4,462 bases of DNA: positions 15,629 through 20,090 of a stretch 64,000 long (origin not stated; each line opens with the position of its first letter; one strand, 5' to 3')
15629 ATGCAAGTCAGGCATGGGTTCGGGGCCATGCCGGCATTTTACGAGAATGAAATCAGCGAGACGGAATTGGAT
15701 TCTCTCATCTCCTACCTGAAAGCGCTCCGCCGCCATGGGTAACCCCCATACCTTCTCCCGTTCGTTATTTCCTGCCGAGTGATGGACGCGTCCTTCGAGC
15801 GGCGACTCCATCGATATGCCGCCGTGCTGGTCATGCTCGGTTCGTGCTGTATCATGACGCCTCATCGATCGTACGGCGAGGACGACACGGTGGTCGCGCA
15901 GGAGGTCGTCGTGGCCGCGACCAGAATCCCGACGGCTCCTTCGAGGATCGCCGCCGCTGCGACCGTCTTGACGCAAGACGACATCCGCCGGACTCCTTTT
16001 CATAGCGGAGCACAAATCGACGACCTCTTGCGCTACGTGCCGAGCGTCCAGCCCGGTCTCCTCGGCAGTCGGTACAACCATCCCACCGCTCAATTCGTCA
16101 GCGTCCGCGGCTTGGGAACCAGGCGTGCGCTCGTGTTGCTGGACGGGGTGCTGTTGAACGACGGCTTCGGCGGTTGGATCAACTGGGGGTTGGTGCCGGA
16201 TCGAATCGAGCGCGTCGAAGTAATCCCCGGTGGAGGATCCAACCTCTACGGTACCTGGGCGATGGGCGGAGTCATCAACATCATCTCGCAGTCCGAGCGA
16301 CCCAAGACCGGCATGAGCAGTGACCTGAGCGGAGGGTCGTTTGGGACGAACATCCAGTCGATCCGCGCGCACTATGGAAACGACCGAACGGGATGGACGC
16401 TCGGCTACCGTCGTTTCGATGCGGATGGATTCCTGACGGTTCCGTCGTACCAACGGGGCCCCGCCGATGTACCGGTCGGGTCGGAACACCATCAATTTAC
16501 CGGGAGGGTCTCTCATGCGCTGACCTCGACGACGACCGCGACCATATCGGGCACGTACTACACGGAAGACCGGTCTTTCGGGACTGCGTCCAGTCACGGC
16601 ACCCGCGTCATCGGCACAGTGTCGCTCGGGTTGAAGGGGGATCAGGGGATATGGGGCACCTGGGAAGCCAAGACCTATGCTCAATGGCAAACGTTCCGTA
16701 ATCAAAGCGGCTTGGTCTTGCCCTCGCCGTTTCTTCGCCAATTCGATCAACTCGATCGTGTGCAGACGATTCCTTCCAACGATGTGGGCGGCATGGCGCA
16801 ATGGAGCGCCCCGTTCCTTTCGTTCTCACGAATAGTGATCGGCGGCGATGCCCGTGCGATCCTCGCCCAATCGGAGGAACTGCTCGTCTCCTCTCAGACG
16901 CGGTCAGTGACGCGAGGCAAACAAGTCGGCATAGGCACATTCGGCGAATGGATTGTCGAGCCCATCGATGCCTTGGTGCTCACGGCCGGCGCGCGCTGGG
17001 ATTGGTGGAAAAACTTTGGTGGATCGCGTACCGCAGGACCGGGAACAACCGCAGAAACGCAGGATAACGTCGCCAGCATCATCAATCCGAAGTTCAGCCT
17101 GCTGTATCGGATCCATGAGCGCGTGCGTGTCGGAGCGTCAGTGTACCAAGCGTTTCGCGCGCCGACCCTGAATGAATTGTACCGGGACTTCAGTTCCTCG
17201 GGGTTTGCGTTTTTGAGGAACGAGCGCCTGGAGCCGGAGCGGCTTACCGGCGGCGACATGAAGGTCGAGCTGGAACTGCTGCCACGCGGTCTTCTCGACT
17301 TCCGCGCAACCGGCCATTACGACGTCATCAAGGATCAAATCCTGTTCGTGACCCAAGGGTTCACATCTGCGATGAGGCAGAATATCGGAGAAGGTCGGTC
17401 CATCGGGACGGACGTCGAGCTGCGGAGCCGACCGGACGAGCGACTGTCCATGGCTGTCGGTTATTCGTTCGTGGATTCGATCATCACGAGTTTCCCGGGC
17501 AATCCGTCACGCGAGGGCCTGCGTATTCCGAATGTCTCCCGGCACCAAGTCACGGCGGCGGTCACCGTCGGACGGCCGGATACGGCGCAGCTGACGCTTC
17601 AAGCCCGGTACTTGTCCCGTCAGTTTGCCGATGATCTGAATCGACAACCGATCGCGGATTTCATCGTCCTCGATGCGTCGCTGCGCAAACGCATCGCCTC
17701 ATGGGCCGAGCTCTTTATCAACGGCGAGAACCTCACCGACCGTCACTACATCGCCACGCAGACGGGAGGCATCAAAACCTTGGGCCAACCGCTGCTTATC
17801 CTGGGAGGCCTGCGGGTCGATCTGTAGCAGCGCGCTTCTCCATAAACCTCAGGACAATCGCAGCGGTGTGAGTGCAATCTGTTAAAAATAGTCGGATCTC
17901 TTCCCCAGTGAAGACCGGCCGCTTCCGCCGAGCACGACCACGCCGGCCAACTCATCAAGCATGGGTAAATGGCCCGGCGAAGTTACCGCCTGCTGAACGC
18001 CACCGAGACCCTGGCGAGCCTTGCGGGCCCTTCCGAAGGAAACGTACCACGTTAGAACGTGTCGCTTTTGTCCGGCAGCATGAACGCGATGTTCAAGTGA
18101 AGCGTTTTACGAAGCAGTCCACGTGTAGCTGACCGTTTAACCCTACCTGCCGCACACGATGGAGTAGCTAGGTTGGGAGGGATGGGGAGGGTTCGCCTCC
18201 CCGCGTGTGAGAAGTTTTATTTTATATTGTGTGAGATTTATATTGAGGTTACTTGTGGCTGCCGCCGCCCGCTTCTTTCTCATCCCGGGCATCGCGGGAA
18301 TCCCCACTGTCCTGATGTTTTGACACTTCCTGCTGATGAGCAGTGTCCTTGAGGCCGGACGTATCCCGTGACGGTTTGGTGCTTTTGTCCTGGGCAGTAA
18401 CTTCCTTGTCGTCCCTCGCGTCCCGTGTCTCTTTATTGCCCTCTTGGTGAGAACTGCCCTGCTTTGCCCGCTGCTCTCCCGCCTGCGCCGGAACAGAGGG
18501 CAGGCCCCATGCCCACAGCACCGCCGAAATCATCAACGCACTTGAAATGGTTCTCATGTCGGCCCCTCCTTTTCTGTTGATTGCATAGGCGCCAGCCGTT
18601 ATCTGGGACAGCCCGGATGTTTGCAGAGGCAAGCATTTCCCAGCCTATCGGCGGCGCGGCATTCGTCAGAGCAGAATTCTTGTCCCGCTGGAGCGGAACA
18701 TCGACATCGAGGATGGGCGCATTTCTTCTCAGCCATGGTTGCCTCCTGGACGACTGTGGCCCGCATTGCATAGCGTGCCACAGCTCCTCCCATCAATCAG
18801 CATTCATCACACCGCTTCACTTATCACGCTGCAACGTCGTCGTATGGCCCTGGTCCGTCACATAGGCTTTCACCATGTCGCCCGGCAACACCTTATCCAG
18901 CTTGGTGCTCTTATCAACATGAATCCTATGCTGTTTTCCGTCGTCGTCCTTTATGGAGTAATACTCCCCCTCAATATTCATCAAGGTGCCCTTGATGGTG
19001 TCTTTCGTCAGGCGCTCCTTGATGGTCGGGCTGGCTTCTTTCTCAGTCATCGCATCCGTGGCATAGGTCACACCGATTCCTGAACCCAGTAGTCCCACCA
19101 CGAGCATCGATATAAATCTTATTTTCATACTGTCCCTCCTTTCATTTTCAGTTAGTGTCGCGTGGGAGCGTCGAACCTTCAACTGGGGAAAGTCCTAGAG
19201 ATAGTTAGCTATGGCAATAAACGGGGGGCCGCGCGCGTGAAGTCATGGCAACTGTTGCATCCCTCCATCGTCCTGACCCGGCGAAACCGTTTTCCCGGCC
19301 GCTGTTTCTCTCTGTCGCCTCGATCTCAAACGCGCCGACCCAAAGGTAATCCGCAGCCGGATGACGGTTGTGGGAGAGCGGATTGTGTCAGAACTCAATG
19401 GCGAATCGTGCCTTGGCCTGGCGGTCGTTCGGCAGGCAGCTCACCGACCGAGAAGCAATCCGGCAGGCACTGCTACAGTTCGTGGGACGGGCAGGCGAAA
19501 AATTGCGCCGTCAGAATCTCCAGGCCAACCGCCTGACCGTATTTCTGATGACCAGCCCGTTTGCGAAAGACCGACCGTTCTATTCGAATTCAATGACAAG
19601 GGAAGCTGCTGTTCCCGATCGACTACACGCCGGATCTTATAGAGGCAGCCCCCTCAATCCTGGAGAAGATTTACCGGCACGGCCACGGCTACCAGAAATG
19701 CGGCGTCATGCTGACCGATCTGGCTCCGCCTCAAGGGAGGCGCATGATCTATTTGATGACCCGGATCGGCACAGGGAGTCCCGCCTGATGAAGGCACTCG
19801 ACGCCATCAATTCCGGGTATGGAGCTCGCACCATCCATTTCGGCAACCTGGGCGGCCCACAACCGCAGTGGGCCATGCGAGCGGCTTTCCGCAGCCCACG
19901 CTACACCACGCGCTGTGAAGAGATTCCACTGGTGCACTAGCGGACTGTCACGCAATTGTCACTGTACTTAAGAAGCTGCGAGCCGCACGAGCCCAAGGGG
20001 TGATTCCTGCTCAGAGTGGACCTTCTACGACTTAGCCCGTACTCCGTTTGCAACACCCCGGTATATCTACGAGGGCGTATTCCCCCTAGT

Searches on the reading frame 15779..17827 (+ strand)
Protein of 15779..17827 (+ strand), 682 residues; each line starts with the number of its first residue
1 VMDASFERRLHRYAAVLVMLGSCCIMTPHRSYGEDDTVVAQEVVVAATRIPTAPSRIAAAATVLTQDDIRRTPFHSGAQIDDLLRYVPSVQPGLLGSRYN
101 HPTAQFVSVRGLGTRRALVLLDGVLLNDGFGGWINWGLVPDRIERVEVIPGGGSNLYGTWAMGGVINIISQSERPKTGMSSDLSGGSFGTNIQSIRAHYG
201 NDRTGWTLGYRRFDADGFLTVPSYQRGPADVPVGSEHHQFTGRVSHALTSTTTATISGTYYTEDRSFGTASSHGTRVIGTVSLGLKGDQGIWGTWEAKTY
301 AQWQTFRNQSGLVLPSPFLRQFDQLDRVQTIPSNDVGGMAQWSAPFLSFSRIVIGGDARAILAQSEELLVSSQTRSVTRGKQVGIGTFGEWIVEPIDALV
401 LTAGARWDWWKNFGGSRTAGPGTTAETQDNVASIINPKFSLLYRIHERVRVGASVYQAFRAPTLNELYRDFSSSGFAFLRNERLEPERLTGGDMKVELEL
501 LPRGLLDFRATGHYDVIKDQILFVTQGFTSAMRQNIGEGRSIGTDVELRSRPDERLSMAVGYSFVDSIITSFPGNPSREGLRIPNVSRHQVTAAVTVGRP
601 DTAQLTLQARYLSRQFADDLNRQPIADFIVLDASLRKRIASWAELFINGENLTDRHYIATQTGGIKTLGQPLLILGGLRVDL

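Call 73: search_protein_families(library=pfam, proteins=[window:15779-17827:+], max_evalue=0.00001)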
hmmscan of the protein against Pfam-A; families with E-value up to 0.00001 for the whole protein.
window:15779-17827:+ (682 aa): 2 families
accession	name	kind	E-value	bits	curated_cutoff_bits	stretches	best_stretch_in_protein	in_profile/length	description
PF00593.30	TonB_dep_Rec_b-barrel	-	1.2e-34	121.4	27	1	202-652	24-436/436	TonB dependent receptor-like, beta-barrel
PF07715.20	Plug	-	1.9e-18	67.4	23.9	1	56-165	4-107/107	TonB-dependent Receptor Plug Domain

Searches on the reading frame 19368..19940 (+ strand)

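Call 73: search_protein_families(library=pfam, proteins=[window:19368-19940:+], max_evalue=0.00001)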
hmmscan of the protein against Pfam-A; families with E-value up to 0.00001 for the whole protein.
window:19368-19940:+ (190 aa): 2 families
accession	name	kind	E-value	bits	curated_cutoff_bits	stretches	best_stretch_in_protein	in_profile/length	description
PF13438.11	DUF4113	-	9.7e-19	67.6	24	1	139-189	2-51/51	Domain of unknown function (DUF4113)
PF11799.13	IMS_C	-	1.9e-11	44.8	20.7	1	19-78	8-59/109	impB/mucB/samB family C-terminal domain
